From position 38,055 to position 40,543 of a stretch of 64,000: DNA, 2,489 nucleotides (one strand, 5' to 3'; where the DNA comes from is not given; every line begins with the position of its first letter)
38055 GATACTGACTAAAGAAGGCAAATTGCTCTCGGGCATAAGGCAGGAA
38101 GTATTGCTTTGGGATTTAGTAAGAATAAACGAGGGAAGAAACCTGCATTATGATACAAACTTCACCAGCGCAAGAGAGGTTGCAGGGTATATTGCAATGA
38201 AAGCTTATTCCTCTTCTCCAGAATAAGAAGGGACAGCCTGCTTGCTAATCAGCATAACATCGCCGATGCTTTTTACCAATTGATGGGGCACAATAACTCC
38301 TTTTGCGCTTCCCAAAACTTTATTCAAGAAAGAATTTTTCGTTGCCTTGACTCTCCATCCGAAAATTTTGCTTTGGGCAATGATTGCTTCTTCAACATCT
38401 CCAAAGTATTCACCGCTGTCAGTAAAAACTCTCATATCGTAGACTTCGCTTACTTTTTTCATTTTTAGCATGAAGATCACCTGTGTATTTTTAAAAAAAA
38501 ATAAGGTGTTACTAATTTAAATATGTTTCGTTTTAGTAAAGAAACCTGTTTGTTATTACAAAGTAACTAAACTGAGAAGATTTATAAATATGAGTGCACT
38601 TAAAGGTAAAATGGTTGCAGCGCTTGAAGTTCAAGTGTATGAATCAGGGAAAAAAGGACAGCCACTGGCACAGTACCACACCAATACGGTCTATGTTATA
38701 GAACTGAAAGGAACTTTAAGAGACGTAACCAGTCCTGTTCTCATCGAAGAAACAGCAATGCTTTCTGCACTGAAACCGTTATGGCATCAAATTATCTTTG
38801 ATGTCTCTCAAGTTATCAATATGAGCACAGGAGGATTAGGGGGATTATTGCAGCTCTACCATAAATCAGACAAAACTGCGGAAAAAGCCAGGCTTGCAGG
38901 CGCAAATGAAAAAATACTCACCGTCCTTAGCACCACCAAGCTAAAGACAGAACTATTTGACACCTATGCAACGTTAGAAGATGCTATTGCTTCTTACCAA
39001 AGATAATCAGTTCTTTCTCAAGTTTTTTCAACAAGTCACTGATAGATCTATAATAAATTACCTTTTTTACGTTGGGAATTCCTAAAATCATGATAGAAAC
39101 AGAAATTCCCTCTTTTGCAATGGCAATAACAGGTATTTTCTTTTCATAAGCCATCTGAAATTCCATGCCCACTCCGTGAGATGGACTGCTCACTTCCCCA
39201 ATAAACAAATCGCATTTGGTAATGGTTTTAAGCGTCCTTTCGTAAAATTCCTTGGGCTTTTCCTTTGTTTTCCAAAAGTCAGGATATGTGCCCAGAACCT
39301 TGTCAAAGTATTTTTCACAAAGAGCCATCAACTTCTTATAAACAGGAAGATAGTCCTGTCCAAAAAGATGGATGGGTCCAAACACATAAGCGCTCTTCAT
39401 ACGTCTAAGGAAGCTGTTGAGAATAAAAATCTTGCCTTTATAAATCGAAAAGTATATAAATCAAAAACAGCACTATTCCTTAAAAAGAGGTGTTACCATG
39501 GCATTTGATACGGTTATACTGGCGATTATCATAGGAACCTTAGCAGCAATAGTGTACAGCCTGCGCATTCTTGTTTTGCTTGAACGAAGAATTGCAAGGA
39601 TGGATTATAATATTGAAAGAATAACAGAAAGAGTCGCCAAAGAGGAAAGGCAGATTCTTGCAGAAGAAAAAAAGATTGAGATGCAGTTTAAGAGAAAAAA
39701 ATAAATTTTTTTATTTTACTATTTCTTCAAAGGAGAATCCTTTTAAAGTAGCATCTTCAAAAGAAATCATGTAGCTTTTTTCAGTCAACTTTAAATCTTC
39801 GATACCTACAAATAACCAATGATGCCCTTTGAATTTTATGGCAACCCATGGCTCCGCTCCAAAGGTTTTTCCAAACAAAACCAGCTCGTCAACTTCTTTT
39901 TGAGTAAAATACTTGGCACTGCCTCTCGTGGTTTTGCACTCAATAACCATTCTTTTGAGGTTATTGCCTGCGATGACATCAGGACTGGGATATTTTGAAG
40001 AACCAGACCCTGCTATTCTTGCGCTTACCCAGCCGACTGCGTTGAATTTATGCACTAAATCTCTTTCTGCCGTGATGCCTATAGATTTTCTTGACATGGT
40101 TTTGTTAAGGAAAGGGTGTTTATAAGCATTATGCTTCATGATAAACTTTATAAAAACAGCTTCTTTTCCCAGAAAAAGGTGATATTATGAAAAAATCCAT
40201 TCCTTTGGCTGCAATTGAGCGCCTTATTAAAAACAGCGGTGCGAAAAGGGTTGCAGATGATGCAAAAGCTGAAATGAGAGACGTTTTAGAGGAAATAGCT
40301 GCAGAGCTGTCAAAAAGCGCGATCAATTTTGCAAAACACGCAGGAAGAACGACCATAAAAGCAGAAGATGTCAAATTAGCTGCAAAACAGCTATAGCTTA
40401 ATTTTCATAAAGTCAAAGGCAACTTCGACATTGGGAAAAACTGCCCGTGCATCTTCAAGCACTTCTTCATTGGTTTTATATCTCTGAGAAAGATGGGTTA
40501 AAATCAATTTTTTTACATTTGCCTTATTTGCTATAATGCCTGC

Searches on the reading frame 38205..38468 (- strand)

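Call 41: search_protein_families(library=pfam, proteins=[window:38205-38468:-], max_evalue=0.001)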
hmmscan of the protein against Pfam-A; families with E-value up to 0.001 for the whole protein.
window:38205-38468:- (87 aa): 1 family
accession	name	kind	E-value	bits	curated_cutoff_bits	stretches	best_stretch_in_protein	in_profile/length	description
PF05239.21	PRC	-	2.1e-05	24.9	21.2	1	4-74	4-71/78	PRC-barrel domain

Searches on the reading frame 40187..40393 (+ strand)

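Call 41: search_protein_families(library=pfam, proteins=[window:40187-40393:+], max_evalue=0.001)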
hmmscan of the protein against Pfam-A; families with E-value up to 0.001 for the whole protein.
window:40187-40393:+ (69 aa): 5 families
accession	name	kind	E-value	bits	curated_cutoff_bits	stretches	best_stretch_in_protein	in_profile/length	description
PF00808.29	CBFD_NFYB_HMF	-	4.1e-15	56.2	21.4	1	4-65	2-64/65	Histone-like transcription factor (CBF/NF-Y) and archaeal histone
PF15630.12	CENP-S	-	2.3e-07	31.5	28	1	33-67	37-71/76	CENP-S protein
PF00125.30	Histone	-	5.6e-06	27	26.4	1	15-67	66-120/122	Core histone H2A/H2B/H3/H4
PF15511.12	CENP-T_C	-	9e-05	23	28.1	1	3-64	6-72/108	Centromere kinetochore component CENP-T histone fold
PF02291.21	TFIID-31kDa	-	0.0006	20.3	29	1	9-67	10-68/122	Transcription initiation factor IID, 31kD subunit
